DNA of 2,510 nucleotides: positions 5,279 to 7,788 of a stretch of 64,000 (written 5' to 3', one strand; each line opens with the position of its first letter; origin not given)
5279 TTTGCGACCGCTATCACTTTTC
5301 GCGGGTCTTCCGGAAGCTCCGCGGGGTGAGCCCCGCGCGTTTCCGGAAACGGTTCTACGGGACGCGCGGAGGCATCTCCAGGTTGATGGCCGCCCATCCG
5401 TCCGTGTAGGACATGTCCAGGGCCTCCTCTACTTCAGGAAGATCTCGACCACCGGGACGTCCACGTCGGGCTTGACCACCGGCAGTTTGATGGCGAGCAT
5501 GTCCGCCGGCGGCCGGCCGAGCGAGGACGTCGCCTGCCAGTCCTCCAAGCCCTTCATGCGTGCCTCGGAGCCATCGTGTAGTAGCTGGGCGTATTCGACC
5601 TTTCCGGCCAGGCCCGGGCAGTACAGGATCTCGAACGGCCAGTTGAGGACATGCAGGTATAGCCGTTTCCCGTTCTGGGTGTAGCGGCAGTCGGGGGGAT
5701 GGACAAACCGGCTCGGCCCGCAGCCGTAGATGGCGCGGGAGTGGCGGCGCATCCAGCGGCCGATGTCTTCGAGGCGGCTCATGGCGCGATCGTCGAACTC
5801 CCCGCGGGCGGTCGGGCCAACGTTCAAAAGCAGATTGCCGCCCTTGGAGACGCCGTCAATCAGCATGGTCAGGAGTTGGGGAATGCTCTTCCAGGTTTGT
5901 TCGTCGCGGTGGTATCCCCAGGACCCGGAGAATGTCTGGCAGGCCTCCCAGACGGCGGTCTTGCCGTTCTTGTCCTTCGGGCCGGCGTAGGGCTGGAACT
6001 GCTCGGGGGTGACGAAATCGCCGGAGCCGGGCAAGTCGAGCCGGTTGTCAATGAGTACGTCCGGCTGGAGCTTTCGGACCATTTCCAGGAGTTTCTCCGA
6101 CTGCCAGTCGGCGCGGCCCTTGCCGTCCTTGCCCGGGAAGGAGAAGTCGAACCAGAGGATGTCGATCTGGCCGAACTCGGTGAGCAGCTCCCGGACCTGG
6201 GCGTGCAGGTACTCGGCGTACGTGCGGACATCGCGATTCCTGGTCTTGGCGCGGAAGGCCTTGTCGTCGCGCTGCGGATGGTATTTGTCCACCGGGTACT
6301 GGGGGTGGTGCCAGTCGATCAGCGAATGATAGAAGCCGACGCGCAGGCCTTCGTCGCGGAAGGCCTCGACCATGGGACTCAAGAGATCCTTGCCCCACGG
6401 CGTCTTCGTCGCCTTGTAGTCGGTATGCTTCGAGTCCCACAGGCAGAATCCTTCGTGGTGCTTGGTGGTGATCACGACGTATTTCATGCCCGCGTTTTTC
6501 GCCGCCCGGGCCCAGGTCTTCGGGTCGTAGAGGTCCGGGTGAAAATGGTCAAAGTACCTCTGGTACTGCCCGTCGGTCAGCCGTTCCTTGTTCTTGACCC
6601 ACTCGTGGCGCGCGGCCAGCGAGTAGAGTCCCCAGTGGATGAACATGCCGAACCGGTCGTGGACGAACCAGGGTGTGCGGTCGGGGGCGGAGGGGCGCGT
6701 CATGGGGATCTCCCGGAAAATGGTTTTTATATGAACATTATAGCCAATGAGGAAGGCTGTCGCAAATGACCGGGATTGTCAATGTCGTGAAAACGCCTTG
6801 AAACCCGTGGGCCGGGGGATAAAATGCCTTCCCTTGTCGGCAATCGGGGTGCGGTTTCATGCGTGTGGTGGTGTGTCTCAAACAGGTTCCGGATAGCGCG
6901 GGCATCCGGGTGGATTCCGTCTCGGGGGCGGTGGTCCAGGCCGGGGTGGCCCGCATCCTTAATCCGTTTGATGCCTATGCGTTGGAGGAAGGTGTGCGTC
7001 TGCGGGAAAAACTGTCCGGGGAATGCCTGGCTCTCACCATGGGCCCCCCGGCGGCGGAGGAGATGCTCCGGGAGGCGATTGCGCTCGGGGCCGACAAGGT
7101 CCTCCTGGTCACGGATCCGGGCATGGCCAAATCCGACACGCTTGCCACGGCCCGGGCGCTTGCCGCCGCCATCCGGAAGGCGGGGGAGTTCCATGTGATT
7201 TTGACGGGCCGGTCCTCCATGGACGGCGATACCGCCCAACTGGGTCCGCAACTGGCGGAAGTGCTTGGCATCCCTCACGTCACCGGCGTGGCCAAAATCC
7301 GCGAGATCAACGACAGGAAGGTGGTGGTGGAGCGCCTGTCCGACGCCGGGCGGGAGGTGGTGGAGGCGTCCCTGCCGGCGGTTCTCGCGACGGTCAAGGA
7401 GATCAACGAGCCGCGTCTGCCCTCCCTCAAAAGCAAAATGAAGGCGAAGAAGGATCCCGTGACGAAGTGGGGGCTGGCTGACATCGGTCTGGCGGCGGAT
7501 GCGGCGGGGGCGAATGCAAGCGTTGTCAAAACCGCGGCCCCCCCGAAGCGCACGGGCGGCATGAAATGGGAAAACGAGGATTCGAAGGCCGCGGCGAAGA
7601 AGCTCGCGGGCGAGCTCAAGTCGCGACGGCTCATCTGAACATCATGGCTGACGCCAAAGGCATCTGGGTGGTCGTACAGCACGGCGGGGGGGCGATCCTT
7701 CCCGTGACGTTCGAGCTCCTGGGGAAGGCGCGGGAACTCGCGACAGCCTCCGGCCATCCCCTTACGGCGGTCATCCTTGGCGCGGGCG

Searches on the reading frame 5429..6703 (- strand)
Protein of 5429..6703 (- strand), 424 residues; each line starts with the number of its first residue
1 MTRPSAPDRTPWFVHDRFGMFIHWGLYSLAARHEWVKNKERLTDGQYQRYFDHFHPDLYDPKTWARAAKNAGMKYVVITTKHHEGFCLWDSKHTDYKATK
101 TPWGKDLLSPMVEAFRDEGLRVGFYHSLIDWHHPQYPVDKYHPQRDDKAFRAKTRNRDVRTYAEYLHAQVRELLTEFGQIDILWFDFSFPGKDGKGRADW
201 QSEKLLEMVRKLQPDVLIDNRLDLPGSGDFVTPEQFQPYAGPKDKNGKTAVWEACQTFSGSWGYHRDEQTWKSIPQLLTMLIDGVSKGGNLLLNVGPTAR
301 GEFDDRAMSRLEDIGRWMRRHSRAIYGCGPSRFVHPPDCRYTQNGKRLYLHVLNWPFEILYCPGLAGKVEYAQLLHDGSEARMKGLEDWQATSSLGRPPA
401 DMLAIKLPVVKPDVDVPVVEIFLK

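Call 14: search_protein_families(library=pfam, proteins=[window:5429-6703:-], max_evalue=0.001)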
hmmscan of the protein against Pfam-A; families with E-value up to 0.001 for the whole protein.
window:5429-6703:- (424 aa): 2 families
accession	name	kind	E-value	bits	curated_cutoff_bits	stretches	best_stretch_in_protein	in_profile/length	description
PF01120.23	Alpha_L_fucos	-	5.2e-90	302.8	25.2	1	11-321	28-343/345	Alpha-L-fucosidase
PF14871.12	GHL6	-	0.00018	22.1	35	1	60-136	1-73/132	Hypothetical glycosyl hydrolase 6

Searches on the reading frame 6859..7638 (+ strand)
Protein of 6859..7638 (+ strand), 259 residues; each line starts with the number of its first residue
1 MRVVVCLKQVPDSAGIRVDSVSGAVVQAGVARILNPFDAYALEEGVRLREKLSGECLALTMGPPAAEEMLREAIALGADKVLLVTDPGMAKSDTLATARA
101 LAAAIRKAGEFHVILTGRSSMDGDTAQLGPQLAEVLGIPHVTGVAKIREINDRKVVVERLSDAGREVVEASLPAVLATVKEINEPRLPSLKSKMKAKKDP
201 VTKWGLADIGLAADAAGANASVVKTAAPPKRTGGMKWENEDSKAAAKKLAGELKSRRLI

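Call 14: search_protein_families(library=pfam, proteins=[window:6859-7638:+], max_evalue=0.001)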
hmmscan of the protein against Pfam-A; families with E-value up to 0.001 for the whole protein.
window:6859-7638:+ (259 aa): 1 family
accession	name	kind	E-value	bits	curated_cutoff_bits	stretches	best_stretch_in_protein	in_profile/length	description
PF01012.27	ETF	-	1.3e-44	152.6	26.7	1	24-208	3-180/181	Electron transfer flavoprotein domain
